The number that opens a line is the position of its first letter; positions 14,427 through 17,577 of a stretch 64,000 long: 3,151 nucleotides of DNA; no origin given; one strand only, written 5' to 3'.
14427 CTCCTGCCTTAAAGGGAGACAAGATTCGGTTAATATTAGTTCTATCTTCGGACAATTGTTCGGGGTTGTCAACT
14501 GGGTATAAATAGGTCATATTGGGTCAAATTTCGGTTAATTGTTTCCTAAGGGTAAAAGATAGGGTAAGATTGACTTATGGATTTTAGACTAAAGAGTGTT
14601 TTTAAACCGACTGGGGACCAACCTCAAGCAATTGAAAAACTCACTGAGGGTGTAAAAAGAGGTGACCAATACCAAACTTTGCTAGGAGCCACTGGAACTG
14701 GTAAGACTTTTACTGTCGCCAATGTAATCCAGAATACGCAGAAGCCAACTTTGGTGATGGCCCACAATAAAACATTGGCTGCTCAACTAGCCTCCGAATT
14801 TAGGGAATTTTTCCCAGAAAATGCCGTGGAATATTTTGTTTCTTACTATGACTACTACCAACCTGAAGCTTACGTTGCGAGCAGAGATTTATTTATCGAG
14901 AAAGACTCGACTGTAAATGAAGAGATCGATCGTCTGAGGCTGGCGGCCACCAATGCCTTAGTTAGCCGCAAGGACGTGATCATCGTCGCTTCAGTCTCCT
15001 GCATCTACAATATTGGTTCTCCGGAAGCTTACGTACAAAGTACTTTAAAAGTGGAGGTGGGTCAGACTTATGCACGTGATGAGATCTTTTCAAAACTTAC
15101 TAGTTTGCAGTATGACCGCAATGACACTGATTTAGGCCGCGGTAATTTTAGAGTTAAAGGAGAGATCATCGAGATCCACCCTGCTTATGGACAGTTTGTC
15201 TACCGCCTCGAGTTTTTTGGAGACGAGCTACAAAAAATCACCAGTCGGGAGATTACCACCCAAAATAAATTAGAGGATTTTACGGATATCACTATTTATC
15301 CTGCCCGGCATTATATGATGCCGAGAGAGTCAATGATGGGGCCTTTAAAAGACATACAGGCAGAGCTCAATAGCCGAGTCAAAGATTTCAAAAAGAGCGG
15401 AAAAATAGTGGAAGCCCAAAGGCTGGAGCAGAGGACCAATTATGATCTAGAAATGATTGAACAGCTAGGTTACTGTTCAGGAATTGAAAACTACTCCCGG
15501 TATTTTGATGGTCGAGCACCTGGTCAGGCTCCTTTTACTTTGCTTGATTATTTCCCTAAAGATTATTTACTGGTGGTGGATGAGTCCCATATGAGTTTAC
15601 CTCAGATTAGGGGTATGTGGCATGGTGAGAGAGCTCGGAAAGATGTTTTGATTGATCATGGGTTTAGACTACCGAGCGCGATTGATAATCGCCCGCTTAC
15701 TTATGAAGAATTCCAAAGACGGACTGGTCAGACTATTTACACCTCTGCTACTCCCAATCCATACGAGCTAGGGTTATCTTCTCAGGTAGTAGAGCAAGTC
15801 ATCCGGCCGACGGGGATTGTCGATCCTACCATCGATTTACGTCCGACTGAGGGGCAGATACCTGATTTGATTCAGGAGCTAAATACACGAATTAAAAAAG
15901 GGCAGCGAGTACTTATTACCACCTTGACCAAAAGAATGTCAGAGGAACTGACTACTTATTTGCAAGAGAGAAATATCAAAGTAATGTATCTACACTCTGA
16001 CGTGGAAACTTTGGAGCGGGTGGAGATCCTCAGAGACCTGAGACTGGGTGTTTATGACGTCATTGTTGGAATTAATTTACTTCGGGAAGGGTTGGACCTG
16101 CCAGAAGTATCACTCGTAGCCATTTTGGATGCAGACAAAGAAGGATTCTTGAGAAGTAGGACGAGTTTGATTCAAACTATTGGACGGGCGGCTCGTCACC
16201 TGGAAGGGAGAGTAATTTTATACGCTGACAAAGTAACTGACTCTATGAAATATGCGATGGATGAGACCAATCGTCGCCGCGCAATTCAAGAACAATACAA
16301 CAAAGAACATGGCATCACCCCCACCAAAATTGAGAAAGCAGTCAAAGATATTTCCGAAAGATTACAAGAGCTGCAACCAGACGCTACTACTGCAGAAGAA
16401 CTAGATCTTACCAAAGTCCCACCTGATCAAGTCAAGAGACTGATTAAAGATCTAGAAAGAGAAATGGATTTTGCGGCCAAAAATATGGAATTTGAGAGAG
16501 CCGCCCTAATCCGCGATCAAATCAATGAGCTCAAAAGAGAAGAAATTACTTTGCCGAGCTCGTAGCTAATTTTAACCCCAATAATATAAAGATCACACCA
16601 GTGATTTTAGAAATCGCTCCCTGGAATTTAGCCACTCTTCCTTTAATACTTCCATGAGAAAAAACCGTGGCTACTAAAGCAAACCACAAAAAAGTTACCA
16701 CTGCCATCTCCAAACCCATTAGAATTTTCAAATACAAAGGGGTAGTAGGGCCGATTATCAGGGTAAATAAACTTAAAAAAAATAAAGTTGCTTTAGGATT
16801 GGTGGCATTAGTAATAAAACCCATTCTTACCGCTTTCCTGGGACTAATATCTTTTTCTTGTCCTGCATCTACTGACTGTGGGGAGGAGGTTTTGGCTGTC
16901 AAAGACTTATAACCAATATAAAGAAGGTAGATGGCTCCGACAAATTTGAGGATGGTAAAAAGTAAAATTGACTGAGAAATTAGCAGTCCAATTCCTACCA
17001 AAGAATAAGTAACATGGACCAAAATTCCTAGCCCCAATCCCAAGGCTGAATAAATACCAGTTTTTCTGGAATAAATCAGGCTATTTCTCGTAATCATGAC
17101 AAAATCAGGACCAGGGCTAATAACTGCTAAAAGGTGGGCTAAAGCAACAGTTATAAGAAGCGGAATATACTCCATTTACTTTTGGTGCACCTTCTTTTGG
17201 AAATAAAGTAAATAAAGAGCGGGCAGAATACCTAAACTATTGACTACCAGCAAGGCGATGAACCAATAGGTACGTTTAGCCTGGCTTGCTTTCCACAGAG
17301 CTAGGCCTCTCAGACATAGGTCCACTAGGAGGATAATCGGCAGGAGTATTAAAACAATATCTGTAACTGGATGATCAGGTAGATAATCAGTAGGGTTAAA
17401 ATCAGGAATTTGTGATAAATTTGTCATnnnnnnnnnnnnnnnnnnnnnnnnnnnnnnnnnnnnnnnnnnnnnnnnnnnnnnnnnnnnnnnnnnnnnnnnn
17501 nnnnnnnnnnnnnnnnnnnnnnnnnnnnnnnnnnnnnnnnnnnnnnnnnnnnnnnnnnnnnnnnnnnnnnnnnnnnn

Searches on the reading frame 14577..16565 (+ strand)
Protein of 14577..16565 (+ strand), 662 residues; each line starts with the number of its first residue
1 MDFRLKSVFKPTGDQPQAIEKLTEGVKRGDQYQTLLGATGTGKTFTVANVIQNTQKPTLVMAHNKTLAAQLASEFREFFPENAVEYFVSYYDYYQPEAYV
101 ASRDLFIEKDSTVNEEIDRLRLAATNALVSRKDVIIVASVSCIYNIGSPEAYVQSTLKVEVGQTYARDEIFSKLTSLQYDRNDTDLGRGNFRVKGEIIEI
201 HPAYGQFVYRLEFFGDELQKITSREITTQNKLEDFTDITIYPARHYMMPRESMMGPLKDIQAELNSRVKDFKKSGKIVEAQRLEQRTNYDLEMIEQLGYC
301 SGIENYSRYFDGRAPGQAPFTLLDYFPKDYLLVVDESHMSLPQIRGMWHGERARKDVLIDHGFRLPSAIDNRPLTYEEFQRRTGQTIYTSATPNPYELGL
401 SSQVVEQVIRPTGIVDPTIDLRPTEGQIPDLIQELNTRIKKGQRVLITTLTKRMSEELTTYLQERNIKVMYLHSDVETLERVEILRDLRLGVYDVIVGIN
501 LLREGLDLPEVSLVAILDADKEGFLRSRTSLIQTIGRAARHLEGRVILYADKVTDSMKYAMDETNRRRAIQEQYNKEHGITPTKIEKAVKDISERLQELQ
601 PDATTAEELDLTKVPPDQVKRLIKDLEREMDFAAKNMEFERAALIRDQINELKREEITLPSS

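Call 47: find_homologous_proteins(query=window:14577-16565:+, max_evalue=1e-100)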
Query window:14577-16565:+ (662 aa): 8000 proteins with E <= 1e-100 among 8000 candidates; the best 120 are listed.
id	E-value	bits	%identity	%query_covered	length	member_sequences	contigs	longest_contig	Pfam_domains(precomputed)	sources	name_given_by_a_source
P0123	0.0e+0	1467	100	100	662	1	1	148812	PF00270.36,PF02151.26,PF13604.13,PF17757.7,PF00271.38,PF27431.1,PF04851.22,PF12344.15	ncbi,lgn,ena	-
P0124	0.0e+0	1463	100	100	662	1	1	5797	PF00270.36,PF02151.26,PF13604.13,PF17757.7,PF00271.38,PF27431.1,PF04851.22,PF12344.15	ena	-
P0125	0.0e+0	1162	78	99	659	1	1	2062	PF02151.26,PF17757.7,PF00271.38,PF27431.1,PF04851.22,PF12344.15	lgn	-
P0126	0.0e+0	1045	69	100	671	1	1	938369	PF00270.36,PF02151.26,PF13604.13,PF17757.7,PF00271.38,PF27431.1,PF04851.22,PF12344.15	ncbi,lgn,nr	ncbi:MAG: excinuclease ABC subunit UvrB [bacterium]|nr:excinuclease ABC subunit UvrB [bacterium]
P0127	0.0e+0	1045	68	100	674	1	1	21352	PF00270.36,PF02151.26,PF17757.7,PF00271.38,PF27431.1,PF04851.22,PF12344.15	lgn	-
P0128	0.0e+0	1040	68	100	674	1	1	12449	PF00270.36,PF02151.26,PF13604.13,PF17757.7,PF00271.38,PF27431.1,PF04851.22,PF12344.15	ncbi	-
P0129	0.0e+0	1034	68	100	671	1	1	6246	PF00270.36,PF02151.26,PF13604.13,PF17757.7,PF00271.38,PF27431.1,PF04851.22,PF12344.15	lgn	-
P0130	0.0e+0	1033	69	99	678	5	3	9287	PF00270.36,PF02151.26,PF13604.13,PF17757.7,PF00271.38,PF27431.1,PF04851.22,PF12344.15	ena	-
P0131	0.0e+0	1027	69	99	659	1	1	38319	PF00270.36,PF02151.26,PF13604.13,PF17757.7,PF00271.38,PF27431.1,PF04851.22,PF12344.15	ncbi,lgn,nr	ncbi:MAG: excinuclease ABC subunit UvrB [Patescibacteria group bacterium]|nr:excinuclease ABC subuni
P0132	0.0e+0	1024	70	97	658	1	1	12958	PF00270.36,PF02151.26,PF17757.7,PF00271.38,PF27431.1,PF04851.22,PF12344.15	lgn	-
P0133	0.0e+0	1017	67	100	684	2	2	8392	PF00270.36,PF02151.26,PF17757.7,PF00271.38,PF27431.1,PF04851.22,PF12344.15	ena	-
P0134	0.0e+0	1016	69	99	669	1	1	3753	PF00270.36,PF02151.26,PF17757.7,PF00271.38,PF27431.1,PF04851.22,PF12344.15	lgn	-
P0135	0.0e+0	1015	68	100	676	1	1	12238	PF00270.36,PF02151.26,PF17757.7,PF00271.38,PF27431.1,PF04851.22,PF12344.15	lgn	-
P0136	0.0e+0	1014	72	94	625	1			PF00270.36,PF17757.7,PF00271.38,PF27431.1,PF04851.22,PF12344.15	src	-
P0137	0.0e+0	1013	67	100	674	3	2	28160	PF00270.36,PF02151.26,PF13604.13,PF17757.7,PF13245.13,PF00271.38,PF27431.1,PF04851.22,PF12344.15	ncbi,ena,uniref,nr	ncbi:MAG: excinuclease ABC subunit B [Candidatus Woykebacteria bacterium RIFCSPHIGHO2_12_FULL_45_10]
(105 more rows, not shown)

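Call 55: find_encoding_contigs(protein=P0126, flank=5000, max_places=3)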
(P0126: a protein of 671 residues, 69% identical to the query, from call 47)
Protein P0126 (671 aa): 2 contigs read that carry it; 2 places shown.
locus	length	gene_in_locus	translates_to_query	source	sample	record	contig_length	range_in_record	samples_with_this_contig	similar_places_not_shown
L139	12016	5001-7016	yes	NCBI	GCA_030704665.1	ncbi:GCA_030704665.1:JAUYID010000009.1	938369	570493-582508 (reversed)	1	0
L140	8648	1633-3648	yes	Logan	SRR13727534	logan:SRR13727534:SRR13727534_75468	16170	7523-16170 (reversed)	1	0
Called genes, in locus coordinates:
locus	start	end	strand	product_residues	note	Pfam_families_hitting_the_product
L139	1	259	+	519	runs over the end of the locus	PF01676:Metalloenzyme, PF06415:iPGM_N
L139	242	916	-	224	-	PF00590:TP_methylase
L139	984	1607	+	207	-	PF09335:VTT_dom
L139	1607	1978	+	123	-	PF00072:Response_reg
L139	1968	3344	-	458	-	PF01566:Nramp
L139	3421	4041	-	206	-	PF01726:LexA_DNA_bind, PF00717:Peptidase_S24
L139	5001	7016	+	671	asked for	PF00270:DEAD (faint), PF04851:ResIII, PF13604:AAA_30 (faint), PF17757:UvrB_inter, PF27431:UvrB_3rd, PF00271:Helicase_C, PF12344:UvrB, PF02151:UVR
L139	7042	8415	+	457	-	PF13649:Methyltransf_25 (weak)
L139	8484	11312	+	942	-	PF00005:ABC_tran (faint), PF02463:SMC_N (faint), PF13191:AAA_16 (faint), PF13304:AAA_21 (faint), PF13555:AAA_29 (faint), PF20703:nSTAND1 (faint), PF17760:UvrA_inter, PF17755:UvrA_DNA-bind, +1 more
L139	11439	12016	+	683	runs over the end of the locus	PF08448:PAS_4, PF00989:PAS (weak), PF08448:PAS_4 (weak), PF00989:PAS, PF08448:PAS_4, PF13426:PAS_9, PF00512:HisKA, PF02518:HATPase_c, +5 more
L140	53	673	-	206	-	PF01726:LexA_DNA_bind, PF00717:Peptidase_S24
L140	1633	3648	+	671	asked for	PF00270:DEAD (faint), PF04851:ResIII, PF13604:AAA_30 (faint), PF17757:UvrB_inter, PF27431:UvrB_3rd, PF00271:Helicase_C, PF12344:UvrB, PF02151:UVR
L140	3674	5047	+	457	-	PF13649:Methyltransf_25 (weak)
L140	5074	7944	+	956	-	PF00005:ABC_tran (faint), PF02463:SMC_N (faint), PF13191:AAA_16 (faint), PF13555:AAA_29 (faint), PF20703:nSTAND1 (faint), PF20720:nSTAND3 (faint), PF17760:UvrA_inter, PF17755:UvrA_DNA-bind, +1 more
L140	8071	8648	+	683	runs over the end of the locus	PF08448:PAS_4, PF00989:PAS (weak), PF08448:PAS_4 (weak), PF00989:PAS, PF08448:PAS_4, PF13426:PAS_9, PF00512:HisKA, PF02518:HATPase_c, +5 more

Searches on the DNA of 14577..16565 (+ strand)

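Call 59: search_rna_families(source=L139, start=4000, end=5010, threshold=evalue, max_evalue=1)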
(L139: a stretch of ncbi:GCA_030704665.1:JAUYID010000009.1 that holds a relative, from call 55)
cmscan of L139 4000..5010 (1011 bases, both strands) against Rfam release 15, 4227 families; matches with E-value up to 1: 1.
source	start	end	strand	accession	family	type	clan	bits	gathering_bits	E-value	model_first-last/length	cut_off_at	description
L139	4555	4650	+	RF01901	mir-284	Gene; miRNA;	-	25.2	60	0.041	1-98/98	no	mir-284 microRNA precursor family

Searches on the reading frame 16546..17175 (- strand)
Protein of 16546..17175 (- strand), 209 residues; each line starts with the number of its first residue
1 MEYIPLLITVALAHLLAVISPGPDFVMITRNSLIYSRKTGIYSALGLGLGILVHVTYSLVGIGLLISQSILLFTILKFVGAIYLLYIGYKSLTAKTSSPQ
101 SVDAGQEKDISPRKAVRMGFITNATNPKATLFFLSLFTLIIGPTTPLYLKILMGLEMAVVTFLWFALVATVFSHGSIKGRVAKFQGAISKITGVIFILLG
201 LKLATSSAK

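Call 6: search_protein_families(library=pfam, proteins=[window:16546-17175:-], max_evalue=0.01)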
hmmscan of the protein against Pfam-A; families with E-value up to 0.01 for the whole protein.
window:16546-17175:- (209 aa): 1 family
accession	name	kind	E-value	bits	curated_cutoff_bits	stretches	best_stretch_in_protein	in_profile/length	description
PF01810.24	LysE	-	3.3e-36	125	25.6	1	17-206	3-192/193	LysE type translocator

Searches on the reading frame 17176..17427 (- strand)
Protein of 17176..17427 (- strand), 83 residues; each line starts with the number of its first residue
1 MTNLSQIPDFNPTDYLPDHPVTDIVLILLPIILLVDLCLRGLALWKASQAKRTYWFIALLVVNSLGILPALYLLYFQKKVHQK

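Call 6: search_protein_families(library=pfam, proteins=[window:17176-17427:-], max_evalue=0.01)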
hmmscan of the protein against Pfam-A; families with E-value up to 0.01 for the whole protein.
window:17176-17427:- (83 aa): 1 family
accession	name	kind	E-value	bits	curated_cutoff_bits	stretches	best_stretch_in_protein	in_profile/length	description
PF18893.5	DUF5652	-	6.8e-18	64.6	23.4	1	25-82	12-69/71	Family of unknown function (DUF5652)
